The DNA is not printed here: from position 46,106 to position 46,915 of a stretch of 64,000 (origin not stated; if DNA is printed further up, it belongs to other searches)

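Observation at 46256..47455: Bacterial Zc3h12a/MCPIP1-like NYN RNase fused to an S1 domain and a histone-H1-like basic repeat tail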

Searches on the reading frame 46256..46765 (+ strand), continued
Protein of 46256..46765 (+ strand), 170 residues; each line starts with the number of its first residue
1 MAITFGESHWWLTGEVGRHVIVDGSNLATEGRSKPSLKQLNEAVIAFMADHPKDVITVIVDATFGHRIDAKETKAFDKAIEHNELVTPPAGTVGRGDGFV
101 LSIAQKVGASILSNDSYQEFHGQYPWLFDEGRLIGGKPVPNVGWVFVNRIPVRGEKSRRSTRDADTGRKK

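Call 57: find_encoding_contigs(protein=P0262, flank=6000, max_places=1)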
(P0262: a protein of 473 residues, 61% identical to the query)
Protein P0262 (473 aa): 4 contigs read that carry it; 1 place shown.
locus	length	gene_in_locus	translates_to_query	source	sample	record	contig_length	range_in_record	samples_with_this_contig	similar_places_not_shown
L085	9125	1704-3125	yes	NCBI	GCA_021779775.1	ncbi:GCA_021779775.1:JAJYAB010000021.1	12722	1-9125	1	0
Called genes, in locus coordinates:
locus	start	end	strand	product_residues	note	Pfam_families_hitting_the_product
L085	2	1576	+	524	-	?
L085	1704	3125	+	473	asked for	PF11977:RNase_Zc3h12a (weak)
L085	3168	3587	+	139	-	PF22817:ApeP-like (weak), PF07977:FabA, PF22818:ApeI-like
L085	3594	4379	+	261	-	PF03372:Exo_endo_phos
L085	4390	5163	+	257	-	PF00561:Abhydrolase_1, PF12146:Hydrolase_4, PF12697:Abhydrolase_6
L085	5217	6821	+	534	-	PF08245:Mur_ligase_M, PF02875:Mur_ligase_C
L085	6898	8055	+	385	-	-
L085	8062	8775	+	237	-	PF03703:bPH_2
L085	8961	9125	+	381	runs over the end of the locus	PF02515:CoA_transf_3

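Call 58: find_encoding_contigs(protein=P0454, flank=6000, max_places=1)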
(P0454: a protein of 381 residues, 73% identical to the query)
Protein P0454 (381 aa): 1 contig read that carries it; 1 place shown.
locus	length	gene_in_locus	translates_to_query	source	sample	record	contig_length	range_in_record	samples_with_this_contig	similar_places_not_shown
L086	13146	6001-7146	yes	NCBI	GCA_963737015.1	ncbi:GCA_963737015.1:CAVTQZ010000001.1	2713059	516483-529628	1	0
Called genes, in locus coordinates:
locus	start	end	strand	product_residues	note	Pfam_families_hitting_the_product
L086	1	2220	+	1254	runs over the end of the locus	PF16078:2-oxogl_dehyd_N, PF00198:2-oxoacid_dh, PF00676:E1_dh, PF02779:Transket_pyr, PF16870:OxoGdeHyase_C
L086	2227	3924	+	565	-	-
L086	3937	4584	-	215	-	PF00702:Hydrolase, PF13419:HAD_2 (faint)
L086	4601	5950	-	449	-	PF01546:Peptidase_M20, PF07687:M20_dimer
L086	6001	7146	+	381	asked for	PF11977:RNase_Zc3h12a, PF00575:S1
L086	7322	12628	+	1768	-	PF16640:Big_3_5, PF13385:Laminin_G_3, PF16640:Big_3_5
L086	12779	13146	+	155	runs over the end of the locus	PF07963:N_methyl (weak)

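Call 59: find_encoding_contigs(protein=P0466, flank=6000, max_places=1)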
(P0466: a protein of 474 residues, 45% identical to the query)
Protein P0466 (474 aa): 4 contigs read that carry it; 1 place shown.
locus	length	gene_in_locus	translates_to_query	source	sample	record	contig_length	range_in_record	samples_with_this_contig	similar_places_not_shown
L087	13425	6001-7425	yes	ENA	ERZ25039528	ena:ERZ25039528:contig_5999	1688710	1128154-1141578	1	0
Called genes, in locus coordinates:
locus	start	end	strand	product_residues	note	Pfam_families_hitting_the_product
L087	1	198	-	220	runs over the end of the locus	PF00733:Asn_synthase (weak), PF06508:QueC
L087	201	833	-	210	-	PF01242:PTPS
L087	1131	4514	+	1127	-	PF00198:2-oxoacid_dh, PF00676:E1_dh, PF02779:Transket_pyr, PF16870:OxoGdeHyase_C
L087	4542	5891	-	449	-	PF01546:Peptidase_M20, PF07687:M20_dimer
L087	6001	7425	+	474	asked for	PF11977:RNase_Zc3h12a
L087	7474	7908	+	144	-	PF07977:FabA, PF22818:ApeI-like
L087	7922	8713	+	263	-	PF03372:Exo_endo_phos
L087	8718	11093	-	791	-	PF00580:UvrD-helicase, PF13245:AAA_19, PF13361:UvrD_C, PF13538:UvrD_C_2 (weak)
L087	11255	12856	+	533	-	PF08245:Mur_ligase_M, PF02875:Mur_ligase_C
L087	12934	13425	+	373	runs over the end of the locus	PF01820:Dala_Dala_lig_N, PF07478:Dala_Dala_lig_C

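Call 60: find_encoding_contigs(protein=P0420, flank=6000, max_places=1)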
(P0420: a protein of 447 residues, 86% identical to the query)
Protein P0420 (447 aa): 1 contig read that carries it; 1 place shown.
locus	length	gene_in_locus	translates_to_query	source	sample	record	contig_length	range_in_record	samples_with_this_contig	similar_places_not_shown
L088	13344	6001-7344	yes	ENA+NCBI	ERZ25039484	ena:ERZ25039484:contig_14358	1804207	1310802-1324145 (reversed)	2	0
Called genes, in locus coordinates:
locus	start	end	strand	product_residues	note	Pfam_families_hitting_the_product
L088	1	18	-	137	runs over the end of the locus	PF12146:Hydrolase_4, PF00561:Abhydrolase_1, PF12697:Abhydrolase_6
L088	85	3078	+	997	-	PF16078:2-oxogl_dehyd_N, PF00198:2-oxoacid_dh, PF00676:E1_dh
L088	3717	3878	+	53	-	PF16870:OxoGdeHyase_C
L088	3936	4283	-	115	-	PF00702:Hydrolase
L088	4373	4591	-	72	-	-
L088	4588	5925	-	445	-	PF01546:Peptidase_M20, PF07687:M20_dimer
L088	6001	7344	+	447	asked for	PF11977:RNase_Zc3h12a (weak), PF00575:S1 (weak)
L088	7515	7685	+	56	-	-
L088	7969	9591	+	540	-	-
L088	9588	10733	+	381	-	-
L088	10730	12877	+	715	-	-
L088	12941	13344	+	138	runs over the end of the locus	PF07977:FabA, PF22818:ApeI-like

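Call 72: search_dna_similar(query=window:46301-46765:+, collection=phages, mode=protein, max_evalue=0.001, max_rows=10)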
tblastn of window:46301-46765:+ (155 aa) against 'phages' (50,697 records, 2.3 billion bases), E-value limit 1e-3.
No match.

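Call 73: search_dna_similar(query=window:46301-46765:+, collection=plasmids, mode=protein, max_evalue=0.001, max_rows=15)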
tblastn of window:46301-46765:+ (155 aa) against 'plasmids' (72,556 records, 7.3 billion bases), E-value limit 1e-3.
No match.

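Call 79: find_related_loci(query=A2, collection=viral_contigs, flank=5000)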
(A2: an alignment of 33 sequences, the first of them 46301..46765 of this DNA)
Query A2 (155 aa) in viral_contigs; peptide patterns used: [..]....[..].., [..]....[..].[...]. (x = any residue, [..] = any of these).
32 stretches matched a pattern, but none encodes a relative of the query by tblastn (E <= 1e-3).

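Call 80: fold_search(model_id=the predicted structure, library=viral)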
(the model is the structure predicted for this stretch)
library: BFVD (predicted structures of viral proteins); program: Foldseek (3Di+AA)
matches with E <= 10: 325; with E <= 0.001: 2
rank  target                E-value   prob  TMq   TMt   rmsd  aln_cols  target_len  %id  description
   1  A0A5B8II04            4.0e-05  1.00  0.61  0.23   4.9       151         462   16  ribonuclease P [Mimiviridae sp. ChoanoV1]
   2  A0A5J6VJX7            2.5e-04  0.98  0.36  0.15  13.6       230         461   17  Asteroid domain-containing protein [Megaviridae environmental sample]
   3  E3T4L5                1.3e-03  1.00  0.47  0.25  10.9       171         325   12  Uncharacterized protein [Cafeteria roenbergensis virus (strain BV-PW1)]
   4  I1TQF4                1.6e-02  0.96  0.45  0.27   7.5       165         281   16  (no name in the UniProt tables at hand)
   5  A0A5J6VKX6            1.7e-02  0.98  0.49  0.26   5.2       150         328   13  RNase NYN domain-containing protein [Megaviridae environmental sample]
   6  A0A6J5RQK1            2.4e-02  0.23  0.24  0.13  11.3       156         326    9  Uncharacterized protein [uncultured Caudovirales phage]
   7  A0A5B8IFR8            3.3e-02  0.77  0.42  0.25   7.7       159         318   10  Uncharacterized protein [Mimiviridae sp. ChoanoV1]
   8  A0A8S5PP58            4.6e-02  0.47  0.37  0.21   8.8       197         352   13  DNA polymerase [Myoviridae sp. ctwwN25]
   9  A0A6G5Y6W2            4.9e-02  0.51  0.36  0.18  12.4       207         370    9  (no name in the UniProt tables at hand)
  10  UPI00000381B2         4.9e-02  0.18  0.19  0.11  11.2       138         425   11  (no name look-up for this kind of identifier)
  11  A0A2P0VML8            5.9e-02  0.80  0.45  0.18   7.3       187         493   12  XRN 5'-3' exonuclease N-terminus domain-containing protein [Tetraselmis virus 1]
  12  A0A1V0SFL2            5.9e-02  0.57  0.36  0.24   6.3       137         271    9  Methyltransferase [Hokovirus HKV1]
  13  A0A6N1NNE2            1.1e-01  0.82  0.44  0.20   6.0       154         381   16  Uncharacterized protein [Tupanvirus deep ocean]
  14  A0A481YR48            1.1e-01  0.35  0.34  0.12   7.0       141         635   12  Methyltransferase [Marseillevirus LCMAC101]
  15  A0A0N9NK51            1.4e-01  0.38  0.35  0.31   6.1       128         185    9  (no name in the UniProt tables at hand)
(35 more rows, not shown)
